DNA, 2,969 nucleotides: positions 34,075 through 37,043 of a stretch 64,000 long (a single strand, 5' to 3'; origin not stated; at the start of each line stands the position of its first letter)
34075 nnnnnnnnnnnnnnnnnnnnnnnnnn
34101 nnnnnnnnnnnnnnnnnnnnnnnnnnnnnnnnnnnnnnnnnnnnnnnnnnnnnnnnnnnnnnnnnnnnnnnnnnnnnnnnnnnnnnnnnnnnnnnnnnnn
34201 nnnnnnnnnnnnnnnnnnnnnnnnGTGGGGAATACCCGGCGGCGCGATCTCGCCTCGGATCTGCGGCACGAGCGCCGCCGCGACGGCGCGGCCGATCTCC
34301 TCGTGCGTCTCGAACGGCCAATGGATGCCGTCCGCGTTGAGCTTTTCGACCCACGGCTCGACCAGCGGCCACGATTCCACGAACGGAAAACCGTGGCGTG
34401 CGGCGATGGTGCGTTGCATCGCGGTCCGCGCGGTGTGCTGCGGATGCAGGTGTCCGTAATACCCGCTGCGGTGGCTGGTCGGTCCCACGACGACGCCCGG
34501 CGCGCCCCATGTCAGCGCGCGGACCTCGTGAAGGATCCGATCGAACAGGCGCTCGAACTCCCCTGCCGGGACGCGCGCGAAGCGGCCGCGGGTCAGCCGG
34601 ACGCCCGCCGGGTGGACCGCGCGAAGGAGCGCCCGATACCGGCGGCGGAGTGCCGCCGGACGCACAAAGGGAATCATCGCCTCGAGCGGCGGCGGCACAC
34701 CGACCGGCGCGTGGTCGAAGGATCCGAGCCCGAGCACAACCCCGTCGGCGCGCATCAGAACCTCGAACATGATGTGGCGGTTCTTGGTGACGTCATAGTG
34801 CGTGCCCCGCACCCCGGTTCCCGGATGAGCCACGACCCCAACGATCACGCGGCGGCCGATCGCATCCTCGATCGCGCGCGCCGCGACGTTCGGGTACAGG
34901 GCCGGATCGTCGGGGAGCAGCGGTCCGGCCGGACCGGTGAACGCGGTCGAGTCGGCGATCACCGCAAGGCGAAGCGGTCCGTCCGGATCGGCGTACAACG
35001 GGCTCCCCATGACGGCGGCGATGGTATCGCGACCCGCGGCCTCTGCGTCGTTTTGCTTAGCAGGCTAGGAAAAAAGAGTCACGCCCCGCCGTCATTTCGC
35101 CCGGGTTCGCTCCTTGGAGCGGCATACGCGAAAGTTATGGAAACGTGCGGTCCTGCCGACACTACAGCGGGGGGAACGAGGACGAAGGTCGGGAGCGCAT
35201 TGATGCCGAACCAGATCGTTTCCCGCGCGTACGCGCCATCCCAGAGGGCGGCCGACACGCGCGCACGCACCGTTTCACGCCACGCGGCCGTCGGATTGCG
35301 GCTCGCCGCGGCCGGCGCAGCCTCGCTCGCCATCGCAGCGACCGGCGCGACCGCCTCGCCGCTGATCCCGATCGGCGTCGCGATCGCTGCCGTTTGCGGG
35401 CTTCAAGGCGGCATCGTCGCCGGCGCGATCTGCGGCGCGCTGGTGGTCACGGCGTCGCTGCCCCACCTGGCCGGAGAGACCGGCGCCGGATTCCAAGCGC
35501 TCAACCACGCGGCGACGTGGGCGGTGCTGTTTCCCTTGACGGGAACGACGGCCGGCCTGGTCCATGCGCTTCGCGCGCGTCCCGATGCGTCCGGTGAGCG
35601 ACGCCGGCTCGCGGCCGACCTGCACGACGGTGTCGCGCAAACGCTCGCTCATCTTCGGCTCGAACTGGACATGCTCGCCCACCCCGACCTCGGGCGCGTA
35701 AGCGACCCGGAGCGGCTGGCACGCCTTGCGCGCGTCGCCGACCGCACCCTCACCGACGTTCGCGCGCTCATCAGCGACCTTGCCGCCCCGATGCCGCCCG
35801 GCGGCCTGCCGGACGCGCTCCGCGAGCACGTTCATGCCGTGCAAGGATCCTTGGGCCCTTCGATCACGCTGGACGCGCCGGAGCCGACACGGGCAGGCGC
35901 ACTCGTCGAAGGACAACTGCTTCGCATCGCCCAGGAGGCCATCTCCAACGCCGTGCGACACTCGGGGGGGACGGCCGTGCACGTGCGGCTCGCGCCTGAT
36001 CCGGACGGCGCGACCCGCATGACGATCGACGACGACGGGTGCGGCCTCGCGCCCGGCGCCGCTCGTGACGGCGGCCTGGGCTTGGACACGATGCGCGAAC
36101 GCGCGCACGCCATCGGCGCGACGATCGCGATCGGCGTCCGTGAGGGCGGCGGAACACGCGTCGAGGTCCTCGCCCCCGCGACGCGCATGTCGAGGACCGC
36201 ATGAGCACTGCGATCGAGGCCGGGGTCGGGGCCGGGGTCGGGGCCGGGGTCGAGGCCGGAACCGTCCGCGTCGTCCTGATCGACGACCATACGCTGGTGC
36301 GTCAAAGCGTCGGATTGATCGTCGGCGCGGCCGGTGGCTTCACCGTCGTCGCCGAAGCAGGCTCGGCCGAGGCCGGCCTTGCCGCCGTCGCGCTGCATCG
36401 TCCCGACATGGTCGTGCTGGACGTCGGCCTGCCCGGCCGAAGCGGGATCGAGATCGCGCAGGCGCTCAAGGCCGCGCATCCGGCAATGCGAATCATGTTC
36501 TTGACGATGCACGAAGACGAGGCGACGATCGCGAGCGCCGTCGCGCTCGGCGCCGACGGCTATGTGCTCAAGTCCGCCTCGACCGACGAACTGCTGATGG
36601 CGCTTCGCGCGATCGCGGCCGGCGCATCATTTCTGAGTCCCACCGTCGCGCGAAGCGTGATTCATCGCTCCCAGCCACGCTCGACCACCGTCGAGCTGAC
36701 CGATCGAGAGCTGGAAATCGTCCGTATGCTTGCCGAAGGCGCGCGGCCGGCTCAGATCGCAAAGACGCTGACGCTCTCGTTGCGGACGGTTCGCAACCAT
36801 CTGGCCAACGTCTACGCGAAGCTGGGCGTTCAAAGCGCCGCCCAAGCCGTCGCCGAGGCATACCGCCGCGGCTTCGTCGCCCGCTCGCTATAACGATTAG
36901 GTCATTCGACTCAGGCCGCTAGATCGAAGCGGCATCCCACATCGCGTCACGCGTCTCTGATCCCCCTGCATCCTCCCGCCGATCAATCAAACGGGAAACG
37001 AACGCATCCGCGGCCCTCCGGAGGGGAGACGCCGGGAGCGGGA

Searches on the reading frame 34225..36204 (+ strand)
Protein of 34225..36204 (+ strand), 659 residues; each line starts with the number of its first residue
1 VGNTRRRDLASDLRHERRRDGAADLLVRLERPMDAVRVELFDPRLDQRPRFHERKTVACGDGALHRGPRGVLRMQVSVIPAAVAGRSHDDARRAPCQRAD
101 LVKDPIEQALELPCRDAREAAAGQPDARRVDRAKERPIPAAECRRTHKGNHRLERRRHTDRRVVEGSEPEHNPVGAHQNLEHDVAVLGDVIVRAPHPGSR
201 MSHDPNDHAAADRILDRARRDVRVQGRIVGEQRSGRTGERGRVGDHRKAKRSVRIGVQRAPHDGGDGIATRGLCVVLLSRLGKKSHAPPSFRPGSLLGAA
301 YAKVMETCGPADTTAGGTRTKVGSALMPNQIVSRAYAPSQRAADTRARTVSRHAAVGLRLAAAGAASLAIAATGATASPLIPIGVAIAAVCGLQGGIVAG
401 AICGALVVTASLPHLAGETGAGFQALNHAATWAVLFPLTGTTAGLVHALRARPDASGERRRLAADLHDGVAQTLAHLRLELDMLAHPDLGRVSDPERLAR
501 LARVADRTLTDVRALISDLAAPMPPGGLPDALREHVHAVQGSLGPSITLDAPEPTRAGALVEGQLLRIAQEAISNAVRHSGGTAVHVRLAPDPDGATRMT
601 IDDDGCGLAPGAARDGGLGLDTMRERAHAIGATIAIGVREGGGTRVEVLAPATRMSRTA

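Call 52: search_protein_families(library=pfam, proteins=[window:34225-36204:+], max_evalue=0.001)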
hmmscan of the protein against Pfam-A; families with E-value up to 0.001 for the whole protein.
window:34225-36204:+ (659 aa): 2 families
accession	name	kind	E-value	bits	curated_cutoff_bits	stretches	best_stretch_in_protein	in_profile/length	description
PF02518.31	HATPase_c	-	6e-12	46.4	26.4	1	563-652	4-109/111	Histidine kinase-, DNA gyrase B-, and HSP90-like ATPase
PF07730.19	HisKA_3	-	7.2e-10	39.7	24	1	458-520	1-64/68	Histidine kinase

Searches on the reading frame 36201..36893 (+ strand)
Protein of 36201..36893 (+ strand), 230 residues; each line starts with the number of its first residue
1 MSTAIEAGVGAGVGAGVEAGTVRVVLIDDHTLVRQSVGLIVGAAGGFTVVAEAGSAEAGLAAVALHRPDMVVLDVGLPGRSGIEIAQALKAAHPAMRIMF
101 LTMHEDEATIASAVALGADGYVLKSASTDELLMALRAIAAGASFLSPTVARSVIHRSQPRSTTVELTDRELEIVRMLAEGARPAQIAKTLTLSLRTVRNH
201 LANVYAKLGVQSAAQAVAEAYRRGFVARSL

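Call 9: search_protein_families(library=pfam, proteins=[window:36201-36893:+], max_evalue=0.01)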
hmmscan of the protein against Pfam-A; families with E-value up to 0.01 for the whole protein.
window:36201-36893:+ (230 aa): 6 families
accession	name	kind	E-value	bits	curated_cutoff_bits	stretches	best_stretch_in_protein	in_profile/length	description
PF00072.30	Response_reg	-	1.7e-24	86.6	30.2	1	24-135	1-110/111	Response regulator receiver domain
PF00196.25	GerE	-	1.4e-16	60.3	23.5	1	166-218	3-55/57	Bacterial regulatory proteins, luxR family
PF13384.12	HTH_23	-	1e-05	25.7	24.6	1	169-201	6-38/50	Homeodomain-like domain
PF13551.12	HTH_29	-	7.7e-05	23.1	28.1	1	172-201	3-33/64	Winged helix-turn helix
PF14493.12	HTH_40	-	0.0017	19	27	1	174-207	6-39/89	Helix-turn-helix domain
PF08281.18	Sigma70_r4_2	-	0.0026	17.8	25.7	1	165-208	10-54/54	Sigma-70, region 4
